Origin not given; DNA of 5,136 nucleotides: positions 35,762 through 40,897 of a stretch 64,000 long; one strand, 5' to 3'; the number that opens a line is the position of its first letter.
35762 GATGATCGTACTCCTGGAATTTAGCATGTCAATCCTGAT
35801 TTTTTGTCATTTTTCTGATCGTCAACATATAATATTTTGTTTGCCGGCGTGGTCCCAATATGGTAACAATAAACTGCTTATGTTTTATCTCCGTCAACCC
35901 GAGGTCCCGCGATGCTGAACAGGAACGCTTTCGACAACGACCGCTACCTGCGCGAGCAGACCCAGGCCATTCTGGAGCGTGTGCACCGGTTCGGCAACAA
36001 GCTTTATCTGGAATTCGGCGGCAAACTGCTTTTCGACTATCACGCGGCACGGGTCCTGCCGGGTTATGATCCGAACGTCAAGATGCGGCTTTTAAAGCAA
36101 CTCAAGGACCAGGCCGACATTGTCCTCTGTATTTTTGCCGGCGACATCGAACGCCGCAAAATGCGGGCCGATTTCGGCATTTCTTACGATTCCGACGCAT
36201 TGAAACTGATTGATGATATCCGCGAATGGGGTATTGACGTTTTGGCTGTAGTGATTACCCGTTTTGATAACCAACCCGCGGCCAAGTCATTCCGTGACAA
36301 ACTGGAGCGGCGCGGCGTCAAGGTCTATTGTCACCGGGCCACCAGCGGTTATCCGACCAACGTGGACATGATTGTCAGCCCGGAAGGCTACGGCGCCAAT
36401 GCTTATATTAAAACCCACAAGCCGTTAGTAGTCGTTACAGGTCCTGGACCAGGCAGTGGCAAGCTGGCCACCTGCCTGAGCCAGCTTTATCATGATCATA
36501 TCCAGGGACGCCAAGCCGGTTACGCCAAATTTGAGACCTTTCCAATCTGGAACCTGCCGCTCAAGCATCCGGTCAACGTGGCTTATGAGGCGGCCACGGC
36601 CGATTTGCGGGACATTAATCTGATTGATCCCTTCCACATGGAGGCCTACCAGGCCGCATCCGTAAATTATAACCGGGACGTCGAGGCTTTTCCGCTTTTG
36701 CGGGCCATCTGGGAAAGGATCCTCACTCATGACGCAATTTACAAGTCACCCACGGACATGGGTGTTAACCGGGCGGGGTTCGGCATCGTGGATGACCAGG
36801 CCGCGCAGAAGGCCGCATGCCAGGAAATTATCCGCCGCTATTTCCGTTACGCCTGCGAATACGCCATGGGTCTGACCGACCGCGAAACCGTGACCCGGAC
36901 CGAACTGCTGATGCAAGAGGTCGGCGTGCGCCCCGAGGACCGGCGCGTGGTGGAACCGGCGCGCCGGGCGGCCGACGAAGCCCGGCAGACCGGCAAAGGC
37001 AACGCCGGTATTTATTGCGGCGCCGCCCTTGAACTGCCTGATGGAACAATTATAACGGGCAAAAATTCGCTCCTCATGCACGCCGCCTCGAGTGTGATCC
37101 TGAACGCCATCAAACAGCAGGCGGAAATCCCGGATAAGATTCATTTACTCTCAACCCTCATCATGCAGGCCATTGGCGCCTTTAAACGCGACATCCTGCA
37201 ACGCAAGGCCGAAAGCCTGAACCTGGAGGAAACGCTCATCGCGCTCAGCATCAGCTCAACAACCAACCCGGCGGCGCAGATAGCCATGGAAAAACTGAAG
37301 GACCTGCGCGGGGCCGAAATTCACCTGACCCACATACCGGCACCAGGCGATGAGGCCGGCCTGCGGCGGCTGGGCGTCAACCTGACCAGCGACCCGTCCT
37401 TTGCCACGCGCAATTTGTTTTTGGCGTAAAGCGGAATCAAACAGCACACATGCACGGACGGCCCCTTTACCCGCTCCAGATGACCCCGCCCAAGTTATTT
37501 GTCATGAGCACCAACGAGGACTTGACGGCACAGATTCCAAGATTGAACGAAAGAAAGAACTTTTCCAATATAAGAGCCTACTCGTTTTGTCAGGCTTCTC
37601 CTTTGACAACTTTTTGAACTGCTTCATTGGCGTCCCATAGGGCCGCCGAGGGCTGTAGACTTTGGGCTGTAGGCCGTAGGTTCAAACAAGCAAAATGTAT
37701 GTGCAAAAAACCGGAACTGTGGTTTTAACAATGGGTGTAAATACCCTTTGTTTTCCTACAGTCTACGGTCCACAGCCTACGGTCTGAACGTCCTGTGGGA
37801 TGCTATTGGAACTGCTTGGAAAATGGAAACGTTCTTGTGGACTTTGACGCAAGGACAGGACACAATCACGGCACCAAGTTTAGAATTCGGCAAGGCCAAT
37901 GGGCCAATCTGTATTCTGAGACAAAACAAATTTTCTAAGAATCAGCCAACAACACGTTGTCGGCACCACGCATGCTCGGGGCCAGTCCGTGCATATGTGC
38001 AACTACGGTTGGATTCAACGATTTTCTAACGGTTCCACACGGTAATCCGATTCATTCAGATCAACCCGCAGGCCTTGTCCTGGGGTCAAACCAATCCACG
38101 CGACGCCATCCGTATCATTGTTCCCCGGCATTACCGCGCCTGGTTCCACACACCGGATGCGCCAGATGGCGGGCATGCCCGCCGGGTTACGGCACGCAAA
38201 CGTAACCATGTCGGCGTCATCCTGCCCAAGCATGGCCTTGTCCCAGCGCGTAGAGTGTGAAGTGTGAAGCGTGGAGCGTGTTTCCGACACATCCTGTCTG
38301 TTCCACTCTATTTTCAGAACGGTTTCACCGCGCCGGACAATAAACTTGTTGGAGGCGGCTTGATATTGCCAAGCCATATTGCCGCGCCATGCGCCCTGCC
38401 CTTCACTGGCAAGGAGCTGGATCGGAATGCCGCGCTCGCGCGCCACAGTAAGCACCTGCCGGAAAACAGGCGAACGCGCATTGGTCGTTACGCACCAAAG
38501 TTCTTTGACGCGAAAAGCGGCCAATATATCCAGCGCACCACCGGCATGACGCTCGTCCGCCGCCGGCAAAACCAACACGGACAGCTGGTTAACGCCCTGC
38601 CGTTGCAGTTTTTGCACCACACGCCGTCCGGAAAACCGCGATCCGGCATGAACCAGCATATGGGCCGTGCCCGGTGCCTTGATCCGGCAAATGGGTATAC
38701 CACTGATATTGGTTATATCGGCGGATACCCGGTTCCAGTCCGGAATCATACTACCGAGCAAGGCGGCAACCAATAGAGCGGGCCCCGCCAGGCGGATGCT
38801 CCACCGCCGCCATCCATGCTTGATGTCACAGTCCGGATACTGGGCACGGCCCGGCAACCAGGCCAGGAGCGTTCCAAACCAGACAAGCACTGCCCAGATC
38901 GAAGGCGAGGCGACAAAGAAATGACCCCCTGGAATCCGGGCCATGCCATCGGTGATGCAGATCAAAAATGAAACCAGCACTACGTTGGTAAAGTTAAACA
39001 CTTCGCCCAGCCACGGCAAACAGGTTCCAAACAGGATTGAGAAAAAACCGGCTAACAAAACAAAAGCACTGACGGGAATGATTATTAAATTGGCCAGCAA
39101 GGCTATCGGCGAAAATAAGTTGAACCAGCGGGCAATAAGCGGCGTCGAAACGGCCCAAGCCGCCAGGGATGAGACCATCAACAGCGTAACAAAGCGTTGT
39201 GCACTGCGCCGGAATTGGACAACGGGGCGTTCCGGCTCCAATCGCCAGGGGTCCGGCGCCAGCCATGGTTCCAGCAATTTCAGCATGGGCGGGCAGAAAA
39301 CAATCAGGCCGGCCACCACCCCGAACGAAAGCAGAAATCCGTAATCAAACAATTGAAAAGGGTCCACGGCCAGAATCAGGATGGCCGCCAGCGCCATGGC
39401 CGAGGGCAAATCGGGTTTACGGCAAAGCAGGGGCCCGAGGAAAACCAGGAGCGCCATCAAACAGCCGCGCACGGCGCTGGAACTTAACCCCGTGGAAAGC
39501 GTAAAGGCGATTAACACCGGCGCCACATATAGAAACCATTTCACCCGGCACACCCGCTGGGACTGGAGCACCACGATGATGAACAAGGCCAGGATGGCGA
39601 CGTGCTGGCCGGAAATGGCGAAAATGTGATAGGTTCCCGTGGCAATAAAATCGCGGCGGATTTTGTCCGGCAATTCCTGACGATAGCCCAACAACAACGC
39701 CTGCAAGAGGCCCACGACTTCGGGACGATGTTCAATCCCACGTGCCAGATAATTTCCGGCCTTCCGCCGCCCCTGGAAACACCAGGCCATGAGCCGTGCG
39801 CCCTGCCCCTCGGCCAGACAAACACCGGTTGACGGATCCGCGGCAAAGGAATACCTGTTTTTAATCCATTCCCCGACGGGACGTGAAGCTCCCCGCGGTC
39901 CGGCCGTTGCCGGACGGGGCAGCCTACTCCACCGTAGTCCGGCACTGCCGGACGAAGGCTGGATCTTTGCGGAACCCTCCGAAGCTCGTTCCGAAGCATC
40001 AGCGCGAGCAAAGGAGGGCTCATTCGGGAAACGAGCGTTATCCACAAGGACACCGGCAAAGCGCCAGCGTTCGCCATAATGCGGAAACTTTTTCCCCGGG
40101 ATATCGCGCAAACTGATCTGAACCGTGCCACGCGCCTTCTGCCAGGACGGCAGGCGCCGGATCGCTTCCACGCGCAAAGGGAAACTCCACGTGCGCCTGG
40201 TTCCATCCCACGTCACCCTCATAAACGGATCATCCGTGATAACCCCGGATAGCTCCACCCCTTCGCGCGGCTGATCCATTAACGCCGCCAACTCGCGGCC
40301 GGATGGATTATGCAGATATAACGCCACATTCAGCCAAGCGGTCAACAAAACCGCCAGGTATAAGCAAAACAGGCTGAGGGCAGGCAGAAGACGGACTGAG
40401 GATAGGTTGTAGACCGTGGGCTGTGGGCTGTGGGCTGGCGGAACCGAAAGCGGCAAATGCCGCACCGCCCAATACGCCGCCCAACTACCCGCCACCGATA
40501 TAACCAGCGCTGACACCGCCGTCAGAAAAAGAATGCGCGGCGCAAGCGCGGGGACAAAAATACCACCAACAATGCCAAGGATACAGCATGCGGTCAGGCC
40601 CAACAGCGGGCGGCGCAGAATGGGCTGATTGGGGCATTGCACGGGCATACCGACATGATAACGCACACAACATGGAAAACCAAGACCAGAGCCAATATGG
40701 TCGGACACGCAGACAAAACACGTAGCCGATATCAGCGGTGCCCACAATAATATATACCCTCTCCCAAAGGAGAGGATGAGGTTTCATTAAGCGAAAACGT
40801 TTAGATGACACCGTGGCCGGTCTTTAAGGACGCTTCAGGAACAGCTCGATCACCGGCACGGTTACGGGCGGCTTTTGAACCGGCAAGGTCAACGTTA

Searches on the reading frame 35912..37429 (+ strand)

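Call 73: search_protein_families(library=pfam, proteins=[window:35912-37429:+], max_evalue=0.00001)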
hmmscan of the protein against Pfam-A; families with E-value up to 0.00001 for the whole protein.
window:35912-37429:+ (505 aa): 2 families
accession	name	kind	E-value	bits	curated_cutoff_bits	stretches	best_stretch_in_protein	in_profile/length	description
PF08903.17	DUF1846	-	5.7e-166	551.8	27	1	6-337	2-332/333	Domain of unknown function DUF1846, N-terminal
PF20921.3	DUF1846_C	-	3.1e-53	180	27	1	342-503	1-153/153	Domain of unknown function DUF1846, C-terminal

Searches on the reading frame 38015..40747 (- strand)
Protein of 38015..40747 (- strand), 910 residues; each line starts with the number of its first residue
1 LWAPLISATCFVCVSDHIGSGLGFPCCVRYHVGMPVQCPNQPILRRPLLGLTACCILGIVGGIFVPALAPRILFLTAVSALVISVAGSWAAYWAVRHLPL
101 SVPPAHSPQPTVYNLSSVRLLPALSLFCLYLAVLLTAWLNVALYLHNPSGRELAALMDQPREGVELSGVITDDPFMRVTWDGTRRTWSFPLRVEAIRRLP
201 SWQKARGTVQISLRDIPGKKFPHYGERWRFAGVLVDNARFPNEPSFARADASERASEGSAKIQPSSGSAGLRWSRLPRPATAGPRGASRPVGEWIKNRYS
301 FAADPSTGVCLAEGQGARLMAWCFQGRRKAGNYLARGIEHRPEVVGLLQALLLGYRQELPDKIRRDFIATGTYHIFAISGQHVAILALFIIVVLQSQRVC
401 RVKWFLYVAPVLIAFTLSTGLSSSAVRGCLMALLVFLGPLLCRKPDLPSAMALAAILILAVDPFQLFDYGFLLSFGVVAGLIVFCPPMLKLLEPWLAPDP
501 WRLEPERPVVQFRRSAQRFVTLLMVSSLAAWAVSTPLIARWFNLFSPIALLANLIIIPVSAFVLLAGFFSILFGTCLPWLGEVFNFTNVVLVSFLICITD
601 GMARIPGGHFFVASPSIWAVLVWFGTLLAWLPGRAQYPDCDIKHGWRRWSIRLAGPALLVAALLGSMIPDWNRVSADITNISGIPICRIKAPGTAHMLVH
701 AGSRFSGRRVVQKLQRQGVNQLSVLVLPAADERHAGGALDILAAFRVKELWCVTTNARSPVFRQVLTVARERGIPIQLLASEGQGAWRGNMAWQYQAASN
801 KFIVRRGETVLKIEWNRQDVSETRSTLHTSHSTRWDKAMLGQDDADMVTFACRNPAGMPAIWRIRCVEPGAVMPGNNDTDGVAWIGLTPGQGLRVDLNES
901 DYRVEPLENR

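Call 73: search_protein_families(library=pfam, proteins=[window:38015-40747:-], max_evalue=0.00001)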
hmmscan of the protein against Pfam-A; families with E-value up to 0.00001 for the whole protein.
window:38015-40747:- (910 aa): 2 families
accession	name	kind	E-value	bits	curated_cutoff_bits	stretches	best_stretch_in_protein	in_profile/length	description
PF03772.21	Competence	-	3.5e-50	171.3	23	1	351-630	1-263/270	Competence protein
PF13567.11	DUF4131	-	7.3e-10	39.2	31.6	1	123-246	28-142/165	Domain of unknown function (DUF4131)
